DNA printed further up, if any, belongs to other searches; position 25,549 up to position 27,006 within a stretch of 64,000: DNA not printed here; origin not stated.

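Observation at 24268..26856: Two adjacent orphan nuclease-like genes in an AT-rich island: candidate undescribed defence module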

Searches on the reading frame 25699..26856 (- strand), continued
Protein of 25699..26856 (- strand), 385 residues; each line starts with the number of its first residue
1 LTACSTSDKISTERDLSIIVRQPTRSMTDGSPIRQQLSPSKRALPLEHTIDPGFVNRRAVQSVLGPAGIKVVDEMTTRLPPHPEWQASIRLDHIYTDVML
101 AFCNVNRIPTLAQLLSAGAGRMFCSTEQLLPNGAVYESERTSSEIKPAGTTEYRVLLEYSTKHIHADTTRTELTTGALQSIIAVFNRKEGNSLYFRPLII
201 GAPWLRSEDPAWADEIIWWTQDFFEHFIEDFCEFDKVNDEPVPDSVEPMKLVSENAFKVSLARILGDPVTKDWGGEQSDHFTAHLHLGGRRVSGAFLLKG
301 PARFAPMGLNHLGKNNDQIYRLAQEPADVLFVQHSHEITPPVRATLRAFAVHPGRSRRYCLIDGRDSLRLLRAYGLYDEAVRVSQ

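Call 52: search_protein_families(library=pfam, alignment_id=A5, max_evalue=0.00001)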
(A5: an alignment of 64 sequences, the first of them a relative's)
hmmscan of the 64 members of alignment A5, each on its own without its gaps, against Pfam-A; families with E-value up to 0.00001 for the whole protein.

A. member 1, L051:8279-9142:+ (287 aa): 1 family
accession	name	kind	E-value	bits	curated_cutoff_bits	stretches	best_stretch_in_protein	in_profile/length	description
PF02775.26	TPP_enzyme_C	-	2e-32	112.5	21.9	1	61-204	6-151/151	Thiamine pyrophosphate enzyme, C-terminal TPP binding domain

B. families by the number of members that match (of 64 scanned): 37 families (the first 25 are shown)
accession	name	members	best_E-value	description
PF00171.27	Aldedh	1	4.4e-179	Aldehyde dehydrogenase family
PF00204.31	DNA_gyraseB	1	1.6e-55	DNA gyrase B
PF01018.28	GTP1_OBG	1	5.9e-48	GTP1/OBG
PF13393.11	tRNA-synt_His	1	1.5e-42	Histidyl-tRNA synthetase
PF02775.26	TPP_enzyme_C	1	2e-32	Thiamine pyrophosphate enzyme, C-terminal TPP binding domain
PF00986.26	DNA_gyraseB_C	1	4.7e-31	DNA gyrase B subunit, carboxyl terminus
PF03235.19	GmrSD_N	1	3.8e-25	GmrSD restriction endonuclease, N-terminal domain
PF01420.25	Methylase_S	1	3.1e-24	Type I restriction modification DNA specificity domain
PF04116.19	FA_hydroxylase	1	5.8e-24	Fatty acid hydroxylase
PF06114.19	Peptidase_M78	1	3e-23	IrrE N-terminal-like domain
PF00355.32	Rieske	1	3.2e-22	Rieske [2Fe-2S] domain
PF01467.32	CTP_transf_like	1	5.1e-22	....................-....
PF00196.25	GerE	1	1.6e-21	Bacterial regulatory proteins, luxR family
PF01926.29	MMR_HSR1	1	2.2e-21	50S ribosome-binding GTPase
PF02371.22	Transposase_20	1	1.2e-19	Transposase IS116/IS110/IS902 family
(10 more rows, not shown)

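Call 58: search_protein_families(library=phrogs, proteins=[window:25699-26778:-, P0240, P0380], max_evalue=0.1)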
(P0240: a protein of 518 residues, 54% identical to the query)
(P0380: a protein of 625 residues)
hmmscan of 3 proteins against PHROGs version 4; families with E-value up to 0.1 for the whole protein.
window:25699-26778:- (359 aa): 0 families

P0240 (518 aa): 0 families

P0380 (625 aa): 0 families

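Call 61: fold_search(model_id=the predicted structure, library=viral)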
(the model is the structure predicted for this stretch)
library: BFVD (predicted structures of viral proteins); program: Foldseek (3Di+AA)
matches with E <= 10: 562; with E <= 0.001: 0
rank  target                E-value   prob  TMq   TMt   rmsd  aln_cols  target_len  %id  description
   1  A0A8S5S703            7.3e-03  0.44  0.21  0.19  24.7       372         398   11  Restriction endonuclease [Siphoviridae sp. ctVDy27]
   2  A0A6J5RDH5            8.6e-03  0.82  0.16  0.15  20.7       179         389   13  Uncharacterized protein [uncultured Caudovirales phage]
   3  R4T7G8                2.3e-02  0.25  0.16  0.17  22.2       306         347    6  (no name in the UniProt tables at hand)
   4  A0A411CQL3            2.6e-02  0.60  0.16  0.20  17.0       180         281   10  SsDNA binding protein [Arthrobacter phage Sonali]
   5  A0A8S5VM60            3.2e-02  0.33  0.11  0.11  14.8       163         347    8  (no name in the UniProt tables at hand)
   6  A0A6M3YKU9            3.4e-02  0.57  0.19  0.20  11.8       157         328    9  (no name in the UniProt tables at hand)
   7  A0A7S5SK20            3.6e-02  0.69  0.17  0.40  10.8       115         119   14  (no name in the UniProt tables at hand)
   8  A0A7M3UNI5            4.3e-02  0.63  0.16  0.39  11.7       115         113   16  Uncharacterized protein [Pyramimonas orientalis virus 01B]
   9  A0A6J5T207            4.5e-02  0.63  0.18  0.26  16.4       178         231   12  Uncharacterized protein [uncultured Caudovirales phage]
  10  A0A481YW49            5.1e-02  0.72  0.21  0.34  11.3       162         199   12  DNA-directed RNA polymerase subunit 5 [Marseillevirus LCMAC103]
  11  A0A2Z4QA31            5.7e-02  0.84  0.23  0.33   5.9       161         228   15  (no name in the UniProt tables at hand)
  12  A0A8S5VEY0            5.7e-02  0.20  0.11  0.10  15.9       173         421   10  Minor capsid protein [Siphoviridae sp. ctF2K4]
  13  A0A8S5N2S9            5.7e-02  0.14  0.10  0.06  16.0       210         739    8  Portal [Myoviridae sp. ctpiG4]
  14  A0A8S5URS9            6.0e-02  0.89  0.24  0.26   6.1       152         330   14  Restriction endonuclease [Siphoviridae sp. cthae16]
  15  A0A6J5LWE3            6.0e-02  0.41  0.15  0.23  14.0       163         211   12  Uncharacterized protein [uncultured Caudovirales phage]
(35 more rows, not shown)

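Call 63: search_protein_families(library=padloc, alignment_id=A5, max_evalue=1e-8)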
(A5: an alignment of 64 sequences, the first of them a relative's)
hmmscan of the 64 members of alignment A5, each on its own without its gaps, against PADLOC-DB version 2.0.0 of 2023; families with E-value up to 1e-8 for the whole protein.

A. member 1, L051:8279-9142:+ (287 aa): 0 families

B. families by the number of members that match (of 64 scanned): 115 families (the first 25 are shown)
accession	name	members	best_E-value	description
PDLC02583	DrmB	1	4.1e-77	DrmB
PDLC02584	DrmB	1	5e-62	DrmB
PDLC03107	Specificity_I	1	5.1e-62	Type I specificity subunit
PDLC02587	DrmC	1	6.1e-62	DrmC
PDLC03084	Specificity_I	1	4e-55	Type I specificity subunit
PDLC02579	DrmB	1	7.7e-55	DrmB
PDLC03117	Specificity_I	1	1.2e-47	Type I specificity subunit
PDLC03119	Specificity_I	1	1.4e-47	Type I specificity subunit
PDLC03069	Specificity_I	1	5.5e-47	Type I specificity subunit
PDLC03100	Specificity_I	1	9.6e-46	Type I specificity subunit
PDLC03079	Specificity_I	1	3.9e-42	Type I specificity subunit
PDLC03129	Specificity_I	1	1.4e-38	Type I specificity subunit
PDLC03089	Specificity_I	1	6.7e-38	Type I specificity subunit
PDLC03173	Specificity_I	1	2.6e-36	Type I specificity subunit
PDLC04137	mad5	1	5.5e-36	mads_5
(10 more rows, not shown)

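Call 68: search_dna_similar(query=window:25699-26778:-, collection=plasmids, mode=protein, max_rows=15)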
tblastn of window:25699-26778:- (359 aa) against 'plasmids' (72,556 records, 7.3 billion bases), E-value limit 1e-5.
Records with a match: 2; places in all: 2; records where one place covers at least 80% of the query: 1.
Best place of each record, by identity: <60% 2.
By first word of the organism name: Gordonia 1; Rhodococcus 1.
By predicted mobility (MOB-suite, as given by PLSDB): mobilizable 1; non-mobilizable 1.
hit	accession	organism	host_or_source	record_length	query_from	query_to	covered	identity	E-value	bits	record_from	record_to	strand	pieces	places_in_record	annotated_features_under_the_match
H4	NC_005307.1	Gordonia westfalica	-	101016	1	348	97%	29.5%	2e-30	130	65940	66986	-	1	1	hypothetical protein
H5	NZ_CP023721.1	Rhodococcus sp. H-CA8f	Sediment,marine sediment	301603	128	349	62%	36.3%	1e-30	130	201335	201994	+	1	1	hypothetical protein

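Call 70: search_dna_similar(query=window:25699-26778:-, collection=phages, mode=protein, max_rows=15)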
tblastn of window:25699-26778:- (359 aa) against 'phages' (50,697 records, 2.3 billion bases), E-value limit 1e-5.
Records with a match: 1; places in all: 1; records where one place covers at least 80% of the query: 0.
Best place of each record, by identity: <60% 1.
By first word of the organism name: Bacteriophage 1.
By host as written in the record: - 1.
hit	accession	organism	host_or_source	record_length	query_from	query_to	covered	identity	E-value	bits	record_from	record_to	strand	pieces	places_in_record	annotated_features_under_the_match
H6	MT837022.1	Bacteriophage sp.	human fecal samples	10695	133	352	61%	36.1%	1e-31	132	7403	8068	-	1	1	record has no annotation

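Call 79: get_annotated_region(hit=H4, flank=6000)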
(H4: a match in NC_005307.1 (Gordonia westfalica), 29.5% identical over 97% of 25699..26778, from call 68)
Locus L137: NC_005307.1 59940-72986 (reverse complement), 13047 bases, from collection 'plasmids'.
description: Gordonia westfalica plasmid pKB1, complete sequence
organism: Gordonia westfalica (NCBI taxid 158898)
taxonomy: Bacteria; Actinomycetota; Actinomycetes; Mycobacteriales; Gordoniaceae; Gordonia; Gordonia westfalica
host: -; source: -; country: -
typing (MOB-suite, as given by PLSDB): mobilizable; relaxase MOBF
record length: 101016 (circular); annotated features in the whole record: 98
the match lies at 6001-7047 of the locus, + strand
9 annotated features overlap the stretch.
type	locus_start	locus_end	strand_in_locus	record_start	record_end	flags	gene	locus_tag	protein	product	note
CDS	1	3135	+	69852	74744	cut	-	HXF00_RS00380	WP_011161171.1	helicase-related protein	-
CDS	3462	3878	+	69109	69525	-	-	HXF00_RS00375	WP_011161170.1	hypothetical protein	-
CDS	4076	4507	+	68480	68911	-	-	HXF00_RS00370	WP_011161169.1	hypothetical protein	-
CDS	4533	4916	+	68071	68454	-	-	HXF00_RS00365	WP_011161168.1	PLD nuclease N-terminal domain-containing protein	-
CDS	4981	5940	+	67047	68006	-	-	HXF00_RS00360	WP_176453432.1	hypothetical protein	-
CDS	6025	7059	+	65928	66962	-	-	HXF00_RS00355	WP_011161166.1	hypothetical protein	-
CDS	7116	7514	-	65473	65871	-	-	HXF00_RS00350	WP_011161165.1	hypothetical protein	-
CDS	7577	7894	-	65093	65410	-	-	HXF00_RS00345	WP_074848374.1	hypothetical protein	-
CDS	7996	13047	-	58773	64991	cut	mobF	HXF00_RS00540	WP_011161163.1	MobF family relaxase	-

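Call 80: find_encoding_contigs(protein=P0234, flank=8000, max_places=2)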
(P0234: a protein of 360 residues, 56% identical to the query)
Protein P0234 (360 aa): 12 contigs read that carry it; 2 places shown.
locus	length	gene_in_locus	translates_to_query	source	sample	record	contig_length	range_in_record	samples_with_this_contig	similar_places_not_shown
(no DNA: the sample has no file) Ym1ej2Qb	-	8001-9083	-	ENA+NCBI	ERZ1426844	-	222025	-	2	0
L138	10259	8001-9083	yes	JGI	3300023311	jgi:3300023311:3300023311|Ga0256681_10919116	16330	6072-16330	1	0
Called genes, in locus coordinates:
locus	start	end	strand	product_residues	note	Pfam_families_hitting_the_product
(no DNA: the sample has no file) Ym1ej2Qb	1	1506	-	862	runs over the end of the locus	PF22612:GH113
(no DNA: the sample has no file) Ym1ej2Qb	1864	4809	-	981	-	PF07745:Glyco_hydro_53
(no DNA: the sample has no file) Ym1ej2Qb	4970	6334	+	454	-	PF07969:Amidohydro_3, PF01979:Amidohydro_1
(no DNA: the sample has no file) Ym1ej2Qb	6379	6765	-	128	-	PF09946:DUF2178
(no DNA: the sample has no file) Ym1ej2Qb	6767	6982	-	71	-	PF13560:HTH_31, PF12844:HTH_19 (weak), PF01381:HTH_3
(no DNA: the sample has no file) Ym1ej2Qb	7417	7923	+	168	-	PF20355:DUF6650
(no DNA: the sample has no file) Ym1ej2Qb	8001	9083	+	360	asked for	-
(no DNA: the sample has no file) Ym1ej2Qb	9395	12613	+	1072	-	PF02384:N6_Mtase, PF07669:Eco57I (weak), PF18135:Type_ISP_C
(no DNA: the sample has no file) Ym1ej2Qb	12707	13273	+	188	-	PF04326:SLFN_AlbA_2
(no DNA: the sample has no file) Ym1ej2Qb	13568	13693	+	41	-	-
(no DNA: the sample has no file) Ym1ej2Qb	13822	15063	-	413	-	PF07690:MFS_1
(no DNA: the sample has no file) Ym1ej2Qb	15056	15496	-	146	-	PF09828:ChrB_C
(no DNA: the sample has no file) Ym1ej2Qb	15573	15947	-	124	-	PF19571:ACT_8, PF01842:ACT (faint)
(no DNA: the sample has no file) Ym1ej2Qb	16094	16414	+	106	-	-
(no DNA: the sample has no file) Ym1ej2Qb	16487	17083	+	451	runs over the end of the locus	PF05977:MFS_3, PF07690:MFS_1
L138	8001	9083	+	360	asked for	-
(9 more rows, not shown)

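Call 81: find_encoding_contigs(protein=P0187, flank=8000, max_places=2)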
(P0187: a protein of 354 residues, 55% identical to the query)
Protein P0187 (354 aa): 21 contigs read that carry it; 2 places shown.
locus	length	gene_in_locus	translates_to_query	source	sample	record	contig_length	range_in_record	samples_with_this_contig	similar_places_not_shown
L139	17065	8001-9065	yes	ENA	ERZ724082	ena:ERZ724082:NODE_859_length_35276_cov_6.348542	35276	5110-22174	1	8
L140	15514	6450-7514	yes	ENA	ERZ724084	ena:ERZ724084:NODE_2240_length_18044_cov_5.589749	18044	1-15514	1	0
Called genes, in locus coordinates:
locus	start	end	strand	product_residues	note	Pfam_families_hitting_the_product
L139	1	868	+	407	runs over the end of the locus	PF01420:Methylase_S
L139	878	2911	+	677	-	-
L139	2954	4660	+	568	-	PF03235:GmrSD_N, PF07510:GmrSD_C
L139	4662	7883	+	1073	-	PF04313:HSDR_N, PF04851:ResIII, PF18766:SWI2_SNF2, PF22679:T1R_D3-like, PF11867:T1RH-like_C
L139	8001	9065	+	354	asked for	-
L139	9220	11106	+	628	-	PF02463:SMC_N, PF11398:DUF2813, PF13175:AAA_15, PF13476:AAA_23, PF13304:AAA_21, PF13555:AAA_29 (weak), PF20469:OLD-like_TOPRIM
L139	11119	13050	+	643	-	PF00580:UvrD-helicase, PF13245:AAA_19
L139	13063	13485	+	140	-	-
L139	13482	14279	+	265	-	-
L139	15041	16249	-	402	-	PF15902:Sortilin-Vps10 (faint), PF18962:Por_Secre_tail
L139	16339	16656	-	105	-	-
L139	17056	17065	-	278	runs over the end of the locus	-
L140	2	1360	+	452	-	?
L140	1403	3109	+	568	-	PF03235:GmrSD_N, PF07510:GmrSD_C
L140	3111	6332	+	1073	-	PF04313:HSDR_N, PF04851:ResIII, PF18766:SWI2_SNF2, PF22679:T1R_D3-like, PF11867:T1RH-like_C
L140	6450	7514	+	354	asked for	-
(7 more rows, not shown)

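Call 92: find_encoding_contigs(protein=P0131, flank=8000, max_places=2)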
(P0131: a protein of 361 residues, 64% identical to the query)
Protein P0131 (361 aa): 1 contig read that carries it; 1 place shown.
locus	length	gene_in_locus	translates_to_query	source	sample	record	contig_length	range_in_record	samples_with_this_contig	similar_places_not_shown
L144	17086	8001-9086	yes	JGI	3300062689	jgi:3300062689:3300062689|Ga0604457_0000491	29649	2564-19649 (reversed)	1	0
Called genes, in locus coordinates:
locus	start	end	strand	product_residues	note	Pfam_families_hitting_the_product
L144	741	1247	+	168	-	PF19895:DUF6368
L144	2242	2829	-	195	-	-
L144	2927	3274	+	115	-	-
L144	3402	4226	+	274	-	PF11185:DUF2971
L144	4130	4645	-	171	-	-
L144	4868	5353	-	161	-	-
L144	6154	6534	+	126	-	-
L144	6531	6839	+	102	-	PF15731:MqsA_antitoxin (weak), PF13560:HTH_31 (weak), PF01381:HTH_3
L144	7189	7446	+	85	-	-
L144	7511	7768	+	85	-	PF02452:PemK_toxin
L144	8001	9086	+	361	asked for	-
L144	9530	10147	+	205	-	-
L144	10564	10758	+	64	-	-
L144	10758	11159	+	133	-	PF02661:Fic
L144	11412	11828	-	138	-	PF13560:HTH_31, PF01381:HTH_3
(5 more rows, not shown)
